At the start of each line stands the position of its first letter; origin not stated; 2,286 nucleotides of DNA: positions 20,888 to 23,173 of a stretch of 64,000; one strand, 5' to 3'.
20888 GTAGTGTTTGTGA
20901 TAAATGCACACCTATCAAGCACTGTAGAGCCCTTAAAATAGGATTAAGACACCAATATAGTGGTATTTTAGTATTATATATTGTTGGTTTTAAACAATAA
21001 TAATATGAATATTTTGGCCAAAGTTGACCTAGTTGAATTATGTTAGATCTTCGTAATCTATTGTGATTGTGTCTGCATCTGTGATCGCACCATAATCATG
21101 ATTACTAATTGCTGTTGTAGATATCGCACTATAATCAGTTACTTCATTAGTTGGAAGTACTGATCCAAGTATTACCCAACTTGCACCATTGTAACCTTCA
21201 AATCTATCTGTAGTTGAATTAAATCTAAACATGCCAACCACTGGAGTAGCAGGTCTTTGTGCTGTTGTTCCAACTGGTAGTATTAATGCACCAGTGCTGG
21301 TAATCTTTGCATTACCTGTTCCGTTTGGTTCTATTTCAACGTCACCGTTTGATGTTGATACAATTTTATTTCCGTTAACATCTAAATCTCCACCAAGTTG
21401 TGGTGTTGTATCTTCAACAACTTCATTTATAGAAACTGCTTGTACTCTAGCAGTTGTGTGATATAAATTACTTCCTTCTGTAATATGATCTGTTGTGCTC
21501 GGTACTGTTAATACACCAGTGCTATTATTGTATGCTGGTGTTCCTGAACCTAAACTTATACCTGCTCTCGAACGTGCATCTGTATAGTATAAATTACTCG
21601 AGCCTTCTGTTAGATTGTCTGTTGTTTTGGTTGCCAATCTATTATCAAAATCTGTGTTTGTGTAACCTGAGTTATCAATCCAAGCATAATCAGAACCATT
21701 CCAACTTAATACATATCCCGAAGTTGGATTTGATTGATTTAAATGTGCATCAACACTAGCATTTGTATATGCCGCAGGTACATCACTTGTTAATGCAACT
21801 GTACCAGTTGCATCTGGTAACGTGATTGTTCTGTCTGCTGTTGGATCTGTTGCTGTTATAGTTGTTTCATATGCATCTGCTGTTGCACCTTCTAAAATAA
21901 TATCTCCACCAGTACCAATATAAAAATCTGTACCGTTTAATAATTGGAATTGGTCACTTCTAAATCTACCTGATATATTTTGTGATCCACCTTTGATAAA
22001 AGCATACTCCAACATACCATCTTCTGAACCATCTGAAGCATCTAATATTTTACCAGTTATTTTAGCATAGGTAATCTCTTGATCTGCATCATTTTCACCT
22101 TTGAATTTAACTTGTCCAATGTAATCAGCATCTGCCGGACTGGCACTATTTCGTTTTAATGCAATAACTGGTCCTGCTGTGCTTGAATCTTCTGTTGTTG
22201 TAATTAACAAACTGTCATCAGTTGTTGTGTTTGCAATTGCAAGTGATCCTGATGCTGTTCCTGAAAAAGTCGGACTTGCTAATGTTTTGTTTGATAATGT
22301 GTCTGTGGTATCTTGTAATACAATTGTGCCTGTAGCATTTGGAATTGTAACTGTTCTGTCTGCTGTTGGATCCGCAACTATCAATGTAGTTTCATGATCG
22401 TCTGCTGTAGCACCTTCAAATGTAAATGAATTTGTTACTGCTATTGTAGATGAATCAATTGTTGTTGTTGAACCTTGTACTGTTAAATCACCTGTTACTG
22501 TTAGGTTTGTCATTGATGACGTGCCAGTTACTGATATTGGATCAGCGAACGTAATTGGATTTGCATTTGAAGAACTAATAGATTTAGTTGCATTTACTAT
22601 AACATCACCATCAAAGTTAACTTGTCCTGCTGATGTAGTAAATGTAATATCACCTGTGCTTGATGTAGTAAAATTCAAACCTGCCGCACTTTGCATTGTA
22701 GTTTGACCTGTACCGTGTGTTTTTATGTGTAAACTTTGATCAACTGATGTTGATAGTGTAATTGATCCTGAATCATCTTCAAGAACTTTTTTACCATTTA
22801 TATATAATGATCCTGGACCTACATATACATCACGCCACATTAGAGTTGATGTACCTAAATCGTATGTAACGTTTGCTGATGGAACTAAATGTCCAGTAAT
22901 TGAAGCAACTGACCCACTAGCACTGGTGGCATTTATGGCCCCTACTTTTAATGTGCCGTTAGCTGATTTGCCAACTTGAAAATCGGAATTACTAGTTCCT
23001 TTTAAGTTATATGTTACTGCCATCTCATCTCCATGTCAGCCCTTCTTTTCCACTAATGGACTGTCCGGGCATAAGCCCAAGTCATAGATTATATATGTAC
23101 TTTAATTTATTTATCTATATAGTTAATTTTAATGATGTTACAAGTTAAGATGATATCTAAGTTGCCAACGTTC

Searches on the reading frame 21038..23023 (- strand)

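Call 23: search_protein_families(library=pfam, proteins=[window:21038-23023:-], max_evalue=0.001)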
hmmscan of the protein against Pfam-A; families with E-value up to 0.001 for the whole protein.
window:21038-23023:- (661 aa): 0 families

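Call 24: search_protein_families(library=phrogs, proteins=[window:21038-23023:-], max_evalue=0.001)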
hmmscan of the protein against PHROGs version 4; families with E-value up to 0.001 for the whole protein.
window:21038-23023:- (661 aa): 13 families
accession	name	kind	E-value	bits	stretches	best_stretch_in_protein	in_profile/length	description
phrog_38058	-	tail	4.8e-16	59.1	2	167-257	138-228/708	tail fiber protein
phrog_6005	-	head and packaging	1.5e-15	56.9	1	538-622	1179-1261/1512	virion structural protein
phrog_25721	-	unknown function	1e-13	52.1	1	553-621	8-82/340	-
phrog_24138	-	unknown function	2e-12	48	1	555-635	12-97/347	-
phrog_1325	-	unknown function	4e-11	43.9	1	555-619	27-81/334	-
phrog_8215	-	tail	1.9e-10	40.8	1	21-268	203-440/1000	baseplate wedge initiator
phrog_2803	-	unknown function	3.6e-10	40.6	1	557-643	19-104/311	-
phrog_29838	-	unknown function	1.8e-07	31.6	1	569-619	30-80/343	-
phrog_31104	-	unknown function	3e-07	30.9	1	517-579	136-201/365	-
phrog_38538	-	unknown function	7.7e-07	29.8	1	553-639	8-103/354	-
phrog_2295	-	unknown function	4.1e-06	26.6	1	178-623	138-563/1183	-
phrog_697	-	head and packaging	0.00025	19.4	1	198-529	1467-1700/2079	structural protein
phrog_20787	-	head and packaging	0.00065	20.8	0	584-617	27-60/67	virion structural protein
